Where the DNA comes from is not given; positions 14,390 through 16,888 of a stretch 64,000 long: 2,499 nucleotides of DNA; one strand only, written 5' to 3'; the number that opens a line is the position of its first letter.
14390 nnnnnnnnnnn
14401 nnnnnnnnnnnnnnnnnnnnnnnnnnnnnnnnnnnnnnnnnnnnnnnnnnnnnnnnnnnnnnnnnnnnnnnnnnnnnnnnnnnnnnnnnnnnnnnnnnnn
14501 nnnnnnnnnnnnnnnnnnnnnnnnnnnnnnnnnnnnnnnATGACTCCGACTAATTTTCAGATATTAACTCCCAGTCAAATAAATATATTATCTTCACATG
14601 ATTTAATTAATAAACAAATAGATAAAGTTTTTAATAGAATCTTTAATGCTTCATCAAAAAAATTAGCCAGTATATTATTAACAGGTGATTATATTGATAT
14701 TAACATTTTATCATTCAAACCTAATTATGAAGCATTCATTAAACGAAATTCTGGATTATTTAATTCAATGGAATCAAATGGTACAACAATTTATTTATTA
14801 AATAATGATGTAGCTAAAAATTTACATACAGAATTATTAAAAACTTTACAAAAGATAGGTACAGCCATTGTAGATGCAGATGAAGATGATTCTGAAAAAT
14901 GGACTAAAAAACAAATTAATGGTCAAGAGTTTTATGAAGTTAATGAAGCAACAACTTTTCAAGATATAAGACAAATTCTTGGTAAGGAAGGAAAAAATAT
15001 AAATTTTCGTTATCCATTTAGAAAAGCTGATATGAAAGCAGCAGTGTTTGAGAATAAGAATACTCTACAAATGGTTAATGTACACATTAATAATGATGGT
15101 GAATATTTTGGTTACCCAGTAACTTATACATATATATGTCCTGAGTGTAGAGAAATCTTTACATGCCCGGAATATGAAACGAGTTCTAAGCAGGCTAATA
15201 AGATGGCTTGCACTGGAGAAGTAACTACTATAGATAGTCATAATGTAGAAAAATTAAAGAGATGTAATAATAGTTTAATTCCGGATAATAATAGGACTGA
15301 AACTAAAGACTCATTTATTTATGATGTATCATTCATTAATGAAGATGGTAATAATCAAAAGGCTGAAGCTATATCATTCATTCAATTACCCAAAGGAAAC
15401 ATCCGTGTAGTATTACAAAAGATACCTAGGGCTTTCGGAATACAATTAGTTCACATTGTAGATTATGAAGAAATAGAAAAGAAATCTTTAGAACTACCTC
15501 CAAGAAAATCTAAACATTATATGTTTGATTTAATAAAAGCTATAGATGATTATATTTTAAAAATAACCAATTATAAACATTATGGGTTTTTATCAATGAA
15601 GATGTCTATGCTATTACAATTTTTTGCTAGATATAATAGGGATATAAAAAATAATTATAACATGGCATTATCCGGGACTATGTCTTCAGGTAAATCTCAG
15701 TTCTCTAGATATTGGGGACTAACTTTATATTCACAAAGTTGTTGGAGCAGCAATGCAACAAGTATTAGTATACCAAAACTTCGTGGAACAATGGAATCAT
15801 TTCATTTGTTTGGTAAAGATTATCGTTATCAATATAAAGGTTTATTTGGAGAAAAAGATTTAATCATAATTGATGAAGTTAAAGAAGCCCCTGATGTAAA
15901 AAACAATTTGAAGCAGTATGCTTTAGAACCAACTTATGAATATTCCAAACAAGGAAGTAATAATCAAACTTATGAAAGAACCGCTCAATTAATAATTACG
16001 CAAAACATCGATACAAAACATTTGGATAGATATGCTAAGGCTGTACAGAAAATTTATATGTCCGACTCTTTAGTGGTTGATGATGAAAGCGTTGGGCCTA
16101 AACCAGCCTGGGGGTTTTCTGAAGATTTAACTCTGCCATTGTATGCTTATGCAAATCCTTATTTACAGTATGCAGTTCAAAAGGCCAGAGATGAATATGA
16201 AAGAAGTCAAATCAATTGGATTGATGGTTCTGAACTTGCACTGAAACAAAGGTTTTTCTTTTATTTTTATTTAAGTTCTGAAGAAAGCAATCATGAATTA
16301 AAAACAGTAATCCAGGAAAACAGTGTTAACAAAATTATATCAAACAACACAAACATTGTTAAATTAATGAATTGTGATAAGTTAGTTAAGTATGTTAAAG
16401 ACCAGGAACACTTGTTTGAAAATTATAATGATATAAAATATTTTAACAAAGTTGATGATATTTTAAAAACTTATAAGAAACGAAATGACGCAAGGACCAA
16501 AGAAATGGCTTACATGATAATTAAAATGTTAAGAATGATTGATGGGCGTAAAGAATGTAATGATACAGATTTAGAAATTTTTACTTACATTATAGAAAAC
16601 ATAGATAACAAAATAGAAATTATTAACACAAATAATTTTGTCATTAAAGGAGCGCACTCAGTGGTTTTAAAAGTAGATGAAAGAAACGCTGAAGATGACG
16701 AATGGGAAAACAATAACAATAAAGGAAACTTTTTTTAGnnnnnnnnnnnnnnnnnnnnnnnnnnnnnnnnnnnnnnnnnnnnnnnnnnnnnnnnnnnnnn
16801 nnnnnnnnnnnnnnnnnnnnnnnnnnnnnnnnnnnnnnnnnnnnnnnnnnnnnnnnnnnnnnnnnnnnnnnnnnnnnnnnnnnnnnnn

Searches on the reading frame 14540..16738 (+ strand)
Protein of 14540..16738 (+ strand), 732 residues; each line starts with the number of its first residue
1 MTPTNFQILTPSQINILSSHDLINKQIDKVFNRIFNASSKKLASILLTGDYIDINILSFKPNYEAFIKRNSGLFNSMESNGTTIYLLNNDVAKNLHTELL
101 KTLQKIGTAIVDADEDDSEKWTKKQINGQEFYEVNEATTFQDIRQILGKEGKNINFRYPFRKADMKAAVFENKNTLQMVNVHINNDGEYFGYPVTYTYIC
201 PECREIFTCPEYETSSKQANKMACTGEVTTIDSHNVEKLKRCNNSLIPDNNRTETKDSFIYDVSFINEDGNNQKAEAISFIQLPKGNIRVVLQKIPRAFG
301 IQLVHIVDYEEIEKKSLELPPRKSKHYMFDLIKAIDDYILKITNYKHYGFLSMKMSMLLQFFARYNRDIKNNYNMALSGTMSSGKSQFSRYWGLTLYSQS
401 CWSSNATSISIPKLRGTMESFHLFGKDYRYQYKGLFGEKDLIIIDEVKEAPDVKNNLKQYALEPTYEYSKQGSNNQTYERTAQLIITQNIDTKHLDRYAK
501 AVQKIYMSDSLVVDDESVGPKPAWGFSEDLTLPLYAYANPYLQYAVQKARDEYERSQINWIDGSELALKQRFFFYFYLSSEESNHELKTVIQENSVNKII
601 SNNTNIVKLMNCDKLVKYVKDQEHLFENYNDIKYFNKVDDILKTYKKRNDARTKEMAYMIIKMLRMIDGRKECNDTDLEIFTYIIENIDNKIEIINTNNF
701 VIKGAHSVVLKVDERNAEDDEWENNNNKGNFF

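Call 8: search_protein_families(library=pfam, proteins=[window:14540-16738:+], max_evalue=0.01)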
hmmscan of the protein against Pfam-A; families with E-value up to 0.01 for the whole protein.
window:14540-16738:+ (732 aa): 2 families
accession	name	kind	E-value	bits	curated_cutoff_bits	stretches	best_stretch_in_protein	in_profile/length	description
PF13173.12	AAA_14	-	0.00042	20.8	27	1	374-483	4-108/129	AAA domain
PF19263.5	DUF5906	-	0.0041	18.2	27.6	0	378-491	2-103/114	Family of unknown function (DUF5906)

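Call 9: search_protein_families(library=phrogs, proteins=[window:14540-16738:+], max_evalue=0.001)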
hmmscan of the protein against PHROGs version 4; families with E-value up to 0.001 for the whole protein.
window:14540-16738:+ (732 aa): 0 families

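Call 13: search_dna_similar(query=window:14540-16738:+, collection=phages, mode=protein, max_rows=15)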
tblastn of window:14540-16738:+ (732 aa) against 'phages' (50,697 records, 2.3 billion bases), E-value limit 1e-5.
No match.

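Call 17: find_related_loci(query=window:14540-16738:+, collection=viral_contigs, flank=6000)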
Query window:14540-16738:+ (732 aa) in viral_contigs; peptide patterns used: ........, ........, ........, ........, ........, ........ (x = any residue, [..] = any of these).
13 stretches matched a pattern, but none encodes a relative of the query by tblastn (E <= 1e-3).

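Call 19: find_homologous_proteins(query=window:14540-16738:+)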
Query window:14540-16738:+ (732 aa): 35 proteins with E <= 0.001 among 8000 candidates.
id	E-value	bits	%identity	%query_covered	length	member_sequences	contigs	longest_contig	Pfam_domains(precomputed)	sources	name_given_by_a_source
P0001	0.0e+0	1638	99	100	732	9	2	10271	-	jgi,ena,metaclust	metaclust:\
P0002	2.3e-270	917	57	99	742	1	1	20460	-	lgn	-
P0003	3.6e-270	917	56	99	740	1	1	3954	-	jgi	-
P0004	7.1e-265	899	56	98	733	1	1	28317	-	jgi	-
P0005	2.6e-259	881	56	98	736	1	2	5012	-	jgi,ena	jgi:hypothetical protein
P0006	1.4e-250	852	55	95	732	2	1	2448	-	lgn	-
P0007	1.3e-249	849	55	96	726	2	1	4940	-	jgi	-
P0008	1.1e-248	846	55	98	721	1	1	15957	-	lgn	-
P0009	4.8e-246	837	56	95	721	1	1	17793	-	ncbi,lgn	ncbi:MAG: hypothetical protein ACOCP8_01095 [archaeon]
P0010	1.4e-244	832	55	95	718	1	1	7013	-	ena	-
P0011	9.2e-243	826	52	100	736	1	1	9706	-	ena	-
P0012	1.0e-240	819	51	99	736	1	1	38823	-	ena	-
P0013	2.8e-239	815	52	98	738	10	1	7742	PF13337.13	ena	-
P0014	3.5e-234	798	51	96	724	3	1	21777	-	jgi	-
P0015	4.1e-231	787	51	96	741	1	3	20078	-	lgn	-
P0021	1.2e-219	750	49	98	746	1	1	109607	-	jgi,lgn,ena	-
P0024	3.1e-211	722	49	95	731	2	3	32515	-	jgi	-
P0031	2.9e-190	652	49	88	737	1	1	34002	-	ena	-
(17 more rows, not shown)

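Call 20: find_encoding_contigs(protein=P0021, flank=8000, max_places=2)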
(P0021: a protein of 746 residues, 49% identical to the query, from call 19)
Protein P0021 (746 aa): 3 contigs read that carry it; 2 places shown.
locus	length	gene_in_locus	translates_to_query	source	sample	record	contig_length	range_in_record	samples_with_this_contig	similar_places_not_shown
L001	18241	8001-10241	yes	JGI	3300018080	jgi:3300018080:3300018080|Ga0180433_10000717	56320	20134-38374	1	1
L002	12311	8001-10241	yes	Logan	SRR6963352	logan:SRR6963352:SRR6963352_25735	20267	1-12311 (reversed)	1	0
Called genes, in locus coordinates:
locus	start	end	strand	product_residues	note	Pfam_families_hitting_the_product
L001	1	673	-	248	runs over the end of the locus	PF14890:Intein_splicing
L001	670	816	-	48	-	PF24434:DUF7557 (weak)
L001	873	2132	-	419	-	PF00176:SNF2-rel_dom (faint), PF00270:DEAD (weak), PF04851:ResIII, PF16203:ERCC3_RAD25_C, PF00271:Helicase_C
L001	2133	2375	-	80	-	-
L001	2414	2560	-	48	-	-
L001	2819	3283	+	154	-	PF01844:HNH, PF13395:HNH_4 (weak), PF14279:HNH_5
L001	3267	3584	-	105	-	-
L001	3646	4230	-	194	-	-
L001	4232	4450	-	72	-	-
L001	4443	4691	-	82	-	-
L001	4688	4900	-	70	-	-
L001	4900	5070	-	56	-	-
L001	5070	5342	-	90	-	-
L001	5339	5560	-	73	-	-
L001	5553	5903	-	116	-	-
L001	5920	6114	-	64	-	-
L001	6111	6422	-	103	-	-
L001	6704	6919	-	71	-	-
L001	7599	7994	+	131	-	-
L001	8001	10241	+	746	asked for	-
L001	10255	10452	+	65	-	-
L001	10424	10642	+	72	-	-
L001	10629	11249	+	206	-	-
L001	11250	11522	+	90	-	-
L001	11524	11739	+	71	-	-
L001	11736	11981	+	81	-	-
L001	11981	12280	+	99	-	-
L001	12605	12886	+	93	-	-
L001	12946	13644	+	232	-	PF00929:RNase_T (faint)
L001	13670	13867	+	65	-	-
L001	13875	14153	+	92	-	-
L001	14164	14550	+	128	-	-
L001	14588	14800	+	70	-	PF24024:DUF7336 (weak)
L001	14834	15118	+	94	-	-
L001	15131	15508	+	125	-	-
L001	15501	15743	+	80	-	-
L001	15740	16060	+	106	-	-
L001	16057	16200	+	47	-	-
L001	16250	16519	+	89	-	-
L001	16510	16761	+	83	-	-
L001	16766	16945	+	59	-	-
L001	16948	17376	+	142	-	PF01841:Transglut_core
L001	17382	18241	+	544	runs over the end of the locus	-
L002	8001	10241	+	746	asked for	-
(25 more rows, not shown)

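Call 21: find_encoding_contigs(protein=P0012, flank=8000, max_places=2)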
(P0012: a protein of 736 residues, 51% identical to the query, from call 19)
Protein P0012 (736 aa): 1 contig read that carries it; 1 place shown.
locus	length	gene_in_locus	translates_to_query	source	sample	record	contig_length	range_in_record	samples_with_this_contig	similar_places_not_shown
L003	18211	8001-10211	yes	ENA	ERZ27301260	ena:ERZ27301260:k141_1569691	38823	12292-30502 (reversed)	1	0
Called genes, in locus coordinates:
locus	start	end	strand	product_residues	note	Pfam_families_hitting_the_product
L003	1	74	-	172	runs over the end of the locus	-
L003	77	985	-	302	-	PF05496:RuvB_N (weak), PF13177:DNA_pol3_delta2, PF00004:AAA, PF13173:AAA_14 (weak)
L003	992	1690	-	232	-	-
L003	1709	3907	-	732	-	PF12705:PDDEXK_1, PF00270:DEAD, PF04851:ResIII, PF18766:SWI2_SNF2 (weak), PF00271:Helicase_C, PF16203:ERCC3_RAD25_C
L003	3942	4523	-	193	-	-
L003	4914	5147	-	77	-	-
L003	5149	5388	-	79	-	-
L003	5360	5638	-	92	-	-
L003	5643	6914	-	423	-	PF04851:ResIII, PF16203:ERCC3_RAD25_C, PF00271:Helicase_C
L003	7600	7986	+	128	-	-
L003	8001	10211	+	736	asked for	-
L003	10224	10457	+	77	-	-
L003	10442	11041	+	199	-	-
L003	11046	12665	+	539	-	-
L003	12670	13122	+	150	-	PF01936:NYN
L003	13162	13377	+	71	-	-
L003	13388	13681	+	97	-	-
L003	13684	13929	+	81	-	-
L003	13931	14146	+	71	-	-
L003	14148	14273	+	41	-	-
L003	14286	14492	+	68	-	-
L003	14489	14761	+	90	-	-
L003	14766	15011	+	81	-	-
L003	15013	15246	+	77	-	-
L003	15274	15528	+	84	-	-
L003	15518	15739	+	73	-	-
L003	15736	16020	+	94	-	-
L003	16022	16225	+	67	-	-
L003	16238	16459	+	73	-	-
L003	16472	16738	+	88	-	-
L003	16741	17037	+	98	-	-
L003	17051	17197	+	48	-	-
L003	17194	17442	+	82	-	-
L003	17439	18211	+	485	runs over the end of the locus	-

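Call 22: find_encoding_contigs(protein=P0004, flank=8000, max_places=2)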
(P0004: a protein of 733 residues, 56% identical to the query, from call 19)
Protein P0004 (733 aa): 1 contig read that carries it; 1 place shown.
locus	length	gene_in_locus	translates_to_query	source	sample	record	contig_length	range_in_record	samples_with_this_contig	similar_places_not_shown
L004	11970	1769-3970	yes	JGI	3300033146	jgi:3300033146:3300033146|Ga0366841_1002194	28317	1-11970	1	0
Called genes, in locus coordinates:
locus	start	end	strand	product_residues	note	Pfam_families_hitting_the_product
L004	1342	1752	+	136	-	-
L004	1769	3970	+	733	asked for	-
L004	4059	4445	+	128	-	-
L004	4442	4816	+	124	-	-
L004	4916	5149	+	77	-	-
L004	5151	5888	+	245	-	-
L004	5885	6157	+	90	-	-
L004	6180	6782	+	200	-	-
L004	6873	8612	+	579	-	-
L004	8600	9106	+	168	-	PF01936:NYN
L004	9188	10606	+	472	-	-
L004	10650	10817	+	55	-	-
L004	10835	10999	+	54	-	-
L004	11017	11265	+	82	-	-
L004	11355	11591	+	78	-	-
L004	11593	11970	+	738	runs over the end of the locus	PF01885:PTS_2-RNA (faint), PF00644:PARP (faint)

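Call 23: find_encoding_contigs(protein=P0002, flank=8000, max_places=2)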
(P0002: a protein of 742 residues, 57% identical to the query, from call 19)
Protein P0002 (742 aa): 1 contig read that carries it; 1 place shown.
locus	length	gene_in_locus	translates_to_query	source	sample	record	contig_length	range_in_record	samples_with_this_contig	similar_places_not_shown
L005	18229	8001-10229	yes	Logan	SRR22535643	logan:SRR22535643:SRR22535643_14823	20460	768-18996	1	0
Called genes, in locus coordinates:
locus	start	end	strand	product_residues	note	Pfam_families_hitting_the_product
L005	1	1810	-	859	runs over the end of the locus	?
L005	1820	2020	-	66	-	-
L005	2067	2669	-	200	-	-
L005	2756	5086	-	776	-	PF05203:Hom_end_hint, PF14528:LAGLIDADG_3 (faint), PF05204:Hom_end, PF04851:ResIII, PF16203:ERCC3_RAD25_C, PF00271:Helicase_C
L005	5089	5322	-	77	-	-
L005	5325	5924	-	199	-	-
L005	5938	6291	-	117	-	PF00583:Acetyltransf_1, PF13673:Acetyltransf_10, PF13508:Acetyltransf_7, PF08445:FR47 (faint)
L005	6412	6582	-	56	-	-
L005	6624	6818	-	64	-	-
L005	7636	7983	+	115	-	-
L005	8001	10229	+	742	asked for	-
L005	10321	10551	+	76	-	-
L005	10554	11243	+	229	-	-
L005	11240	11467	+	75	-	-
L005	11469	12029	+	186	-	PF00929:RNase_T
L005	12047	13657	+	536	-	-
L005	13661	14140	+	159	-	PF01936:NYN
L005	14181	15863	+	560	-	PF00583:Acetyltransf_1 (weak), PF13673:Acetyltransf_10 (weak), PF13508:Acetyltransf_7 (weak)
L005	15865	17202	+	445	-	-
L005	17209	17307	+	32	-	-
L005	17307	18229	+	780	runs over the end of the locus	PF02195:ParB_N (faint)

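Call 30: find_encoding_contigs(protein=P0031, flank=8000, max_places=1)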
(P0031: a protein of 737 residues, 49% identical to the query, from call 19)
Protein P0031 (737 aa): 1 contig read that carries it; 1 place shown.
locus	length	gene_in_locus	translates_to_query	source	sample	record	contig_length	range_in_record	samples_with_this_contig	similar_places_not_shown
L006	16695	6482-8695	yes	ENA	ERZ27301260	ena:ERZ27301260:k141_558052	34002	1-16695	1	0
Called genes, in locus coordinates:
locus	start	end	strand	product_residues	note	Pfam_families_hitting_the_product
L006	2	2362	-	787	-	?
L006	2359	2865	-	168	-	-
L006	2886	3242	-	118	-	-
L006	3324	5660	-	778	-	PF05203:Hom_end_hint, PF05204:Hom_end, PF14528:LAGLIDADG_3, PF04851:ResIII, PF16203:ERCC3_RAD25_C, PF00271:Helicase_C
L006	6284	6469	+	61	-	-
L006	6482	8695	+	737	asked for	-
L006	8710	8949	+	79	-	-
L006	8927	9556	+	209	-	-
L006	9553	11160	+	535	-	-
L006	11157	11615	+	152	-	PF01936:NYN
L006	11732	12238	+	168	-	-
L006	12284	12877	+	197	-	-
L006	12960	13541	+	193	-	-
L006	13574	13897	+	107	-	-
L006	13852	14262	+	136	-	-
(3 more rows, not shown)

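Call 31: find_encoding_contigs(protein=P0024, flank=8000, max_places=1)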
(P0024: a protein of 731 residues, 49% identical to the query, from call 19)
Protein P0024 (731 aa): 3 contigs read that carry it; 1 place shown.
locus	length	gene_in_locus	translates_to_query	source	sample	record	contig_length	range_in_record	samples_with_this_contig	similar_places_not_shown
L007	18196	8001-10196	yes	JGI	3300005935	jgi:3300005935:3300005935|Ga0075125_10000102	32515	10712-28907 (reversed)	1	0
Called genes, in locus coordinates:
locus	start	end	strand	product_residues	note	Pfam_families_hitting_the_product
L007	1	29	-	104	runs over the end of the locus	-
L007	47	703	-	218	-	-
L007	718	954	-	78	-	-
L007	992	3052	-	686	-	PF13482:RNase_H_2 (weak), PF00136:DNA_pol_B (faint)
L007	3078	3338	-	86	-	-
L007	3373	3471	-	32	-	-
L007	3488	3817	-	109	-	-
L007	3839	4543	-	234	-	-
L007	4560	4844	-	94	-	-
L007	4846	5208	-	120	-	-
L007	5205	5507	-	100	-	-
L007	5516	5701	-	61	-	-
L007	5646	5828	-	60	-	-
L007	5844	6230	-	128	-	-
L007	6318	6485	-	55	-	-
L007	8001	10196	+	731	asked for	-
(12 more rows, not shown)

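Call 32: find_encoding_contigs(protein=P0014, flank=8000, max_places=1)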
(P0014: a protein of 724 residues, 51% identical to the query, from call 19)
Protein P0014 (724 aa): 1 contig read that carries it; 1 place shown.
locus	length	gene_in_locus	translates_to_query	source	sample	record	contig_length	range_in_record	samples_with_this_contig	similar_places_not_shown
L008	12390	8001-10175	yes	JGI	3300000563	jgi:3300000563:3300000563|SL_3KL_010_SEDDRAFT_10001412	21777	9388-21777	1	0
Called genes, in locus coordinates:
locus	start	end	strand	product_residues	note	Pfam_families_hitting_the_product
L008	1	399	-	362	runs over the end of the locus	PF13439:Glyco_transf_4, PF00534:Glycos_transf_1, PF13692:Glyco_trans_1_4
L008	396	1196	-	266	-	PF00535:Glycos_transf_2, PF10111:Glyco_tranf_2_2, PF13641:Glyco_tranf_2_3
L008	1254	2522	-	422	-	PF04851:ResIII, PF00270:DEAD (weak), PF16203:ERCC3_RAD25_C, PF00271:Helicase_C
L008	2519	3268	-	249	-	PF01555:N6_N4_Mtase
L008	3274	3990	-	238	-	PF01555:N6_N4_Mtase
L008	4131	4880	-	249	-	-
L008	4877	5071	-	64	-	-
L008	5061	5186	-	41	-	-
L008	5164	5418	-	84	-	-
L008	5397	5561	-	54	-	-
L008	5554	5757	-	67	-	-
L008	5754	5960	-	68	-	-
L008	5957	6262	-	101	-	-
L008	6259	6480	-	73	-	-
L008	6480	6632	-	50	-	-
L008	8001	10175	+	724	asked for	-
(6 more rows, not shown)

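Call 33: find_encoding_contigs(protein=P0009, flank=8000, max_places=1)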
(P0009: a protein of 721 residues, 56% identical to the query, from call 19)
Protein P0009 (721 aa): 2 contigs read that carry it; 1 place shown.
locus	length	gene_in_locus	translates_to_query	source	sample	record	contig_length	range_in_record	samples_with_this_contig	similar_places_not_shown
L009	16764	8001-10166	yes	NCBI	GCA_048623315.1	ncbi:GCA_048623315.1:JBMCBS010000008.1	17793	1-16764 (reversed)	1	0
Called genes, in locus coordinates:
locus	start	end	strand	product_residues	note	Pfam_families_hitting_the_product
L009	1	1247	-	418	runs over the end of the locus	PF04851:ResIII, PF00270:DEAD (weak), PF18766:SWI2_SNF2 (weak), PF16203:ERCC3_RAD25_C, PF00271:Helicase_C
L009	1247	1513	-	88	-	-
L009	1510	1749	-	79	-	-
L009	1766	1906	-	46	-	-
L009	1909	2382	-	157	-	-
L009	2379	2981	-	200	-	-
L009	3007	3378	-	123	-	-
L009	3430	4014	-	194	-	-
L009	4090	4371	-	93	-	-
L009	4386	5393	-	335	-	PF01145:Band_7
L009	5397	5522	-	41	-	-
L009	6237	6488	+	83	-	-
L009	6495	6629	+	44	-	-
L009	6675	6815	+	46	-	PF19067:DUF5763 (weak)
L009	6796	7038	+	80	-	-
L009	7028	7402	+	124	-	-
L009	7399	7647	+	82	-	-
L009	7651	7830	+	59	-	-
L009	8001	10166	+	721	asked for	-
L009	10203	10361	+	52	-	-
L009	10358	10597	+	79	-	-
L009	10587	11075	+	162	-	-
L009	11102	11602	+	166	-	-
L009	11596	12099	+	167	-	-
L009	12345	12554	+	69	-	-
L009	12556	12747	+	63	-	-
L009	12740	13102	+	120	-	-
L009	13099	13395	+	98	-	-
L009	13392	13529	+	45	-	-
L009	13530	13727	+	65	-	-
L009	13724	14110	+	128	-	-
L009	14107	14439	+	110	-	-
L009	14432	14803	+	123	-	-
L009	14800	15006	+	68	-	-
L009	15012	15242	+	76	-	-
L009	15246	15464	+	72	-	-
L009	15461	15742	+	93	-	-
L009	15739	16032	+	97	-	-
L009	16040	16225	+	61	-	-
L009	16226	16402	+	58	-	-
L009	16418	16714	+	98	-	-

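Call 39: search_solved_structures(query=A1, max_evalue=1, show_alignments=2)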
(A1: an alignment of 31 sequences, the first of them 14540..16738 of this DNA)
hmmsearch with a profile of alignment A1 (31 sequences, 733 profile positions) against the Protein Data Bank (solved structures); distinct sequences matched with E-value up to 1: 0.

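Call 42: search_protein_families(library=pfam, proteins=[L001:7599-7994:+, L003:7600-7986:+, L004:1342-1752:+, L005:7636-7983:+], max_evalue=1)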
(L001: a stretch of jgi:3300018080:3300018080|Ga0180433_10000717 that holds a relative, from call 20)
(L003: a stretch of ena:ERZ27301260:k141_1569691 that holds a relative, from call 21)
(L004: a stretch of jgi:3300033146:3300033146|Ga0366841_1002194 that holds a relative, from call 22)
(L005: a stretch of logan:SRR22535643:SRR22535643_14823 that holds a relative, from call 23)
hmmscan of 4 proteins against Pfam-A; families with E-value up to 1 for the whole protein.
L001:7599-7994:+ (131 aa): 6 families
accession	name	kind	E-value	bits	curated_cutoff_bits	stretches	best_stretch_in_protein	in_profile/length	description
PF07764.18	Omega_Repress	-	0.0014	19.3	33.3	1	51-116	4-58/59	Omega Transcriptional Repressor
PF21983.2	NikA-like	-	0.037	14.6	27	1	77-115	3-41/72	Mobilization protein NikA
PF01467.32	CTP_transf_like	-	0.076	13.6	21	1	5-70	57-114/133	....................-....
PF14647.11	FAM91_N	-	0.079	12.6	25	1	13-114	170-272/307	FAM91 N-terminus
PF22180.2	RH3_dom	-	0.087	13.4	27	1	79-117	8-46/66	RH3 domain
PF03250.19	Tropomodulin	-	0.74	10.2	23.3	0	26-83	10-68/142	Tropomodulin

L003:7600-7986:+ (128 aa): 0 families

L004:1342-1752:+ (136 aa): 1 family
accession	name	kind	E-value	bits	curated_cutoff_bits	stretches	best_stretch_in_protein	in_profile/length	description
PF10016.14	DUF2259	-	0.08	13.4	25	1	20-73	12-64/189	Predicted secreted protein (DUF2259)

L005:7636-7983:+ (115 aa): 0 families

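Call 50: predict_structure(alignment_id=A1)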
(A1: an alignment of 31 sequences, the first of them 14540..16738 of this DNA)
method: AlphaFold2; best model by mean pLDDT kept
length: 732 residues; sequences in the alignment: 31
mean_pLDDT: 81.2   pTM: 0.72
mean pLDDT of the five models: 81.2, 80.5, 78.4, 76.7, 76.1
residues with pLDDT >= 90: 166; 70-90: 472; 50-70: 59; < 50: 35
segments of 3 or more residues with pLDDT < 50: 1-5, 111-125, 718-732
pLDDT, mean of each block of 10 residues (from residue 1): 49 75 84 86 83 84 86 83 85 85 68 37 51 82 84 84 86 89 84 86 83 67 75 75 79 88 87 88 88 81 91 86 92 96 92 95 90 88 90 92 81 74 72 81 85 75 70 69 88 85 87 70 83 82 88 80 63 86 88 91 86 93 87 92 84 90 94 92 89 85 73 59 37 32
secondary structure, 60 per line:
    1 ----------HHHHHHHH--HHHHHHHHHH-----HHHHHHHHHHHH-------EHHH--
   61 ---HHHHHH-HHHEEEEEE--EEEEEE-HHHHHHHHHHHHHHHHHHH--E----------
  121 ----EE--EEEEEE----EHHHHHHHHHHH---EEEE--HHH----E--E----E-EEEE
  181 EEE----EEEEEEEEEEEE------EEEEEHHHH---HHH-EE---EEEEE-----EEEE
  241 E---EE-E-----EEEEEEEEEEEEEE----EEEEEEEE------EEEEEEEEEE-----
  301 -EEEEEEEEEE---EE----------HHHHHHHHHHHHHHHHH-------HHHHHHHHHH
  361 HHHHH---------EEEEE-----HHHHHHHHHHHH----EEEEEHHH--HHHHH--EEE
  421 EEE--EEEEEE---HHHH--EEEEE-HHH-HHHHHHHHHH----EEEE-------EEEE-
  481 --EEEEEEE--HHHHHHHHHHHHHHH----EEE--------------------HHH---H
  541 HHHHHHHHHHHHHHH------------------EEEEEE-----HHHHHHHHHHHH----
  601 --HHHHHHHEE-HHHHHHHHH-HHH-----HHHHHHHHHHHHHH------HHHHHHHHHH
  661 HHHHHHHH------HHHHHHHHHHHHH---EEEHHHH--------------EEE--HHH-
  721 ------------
elements in order (helices of 4 or more, strands of 3 or more residues): H11-18 H21-30 H36-47 H64-69 E74-79 E82-87 H89-107 E129-134 H140-150 E154-157 E177-183 E188-199 E206-210 H211-214 E227-231 E237-241 E254-267 E272-279 E286-295 E302-311 H327-343 H351-365 E375-379 H385-396 E401-405 H411-415 E418-423 E426-431 H435-438 E441-445 H451-460 E465-468 E476-479 E483-489 H492-506 E511-513 H540-555 E574-579 H585-596 H603-609 H613-621 H631-644 H651-668 H675-687 E691-693 H694-697 E712-714
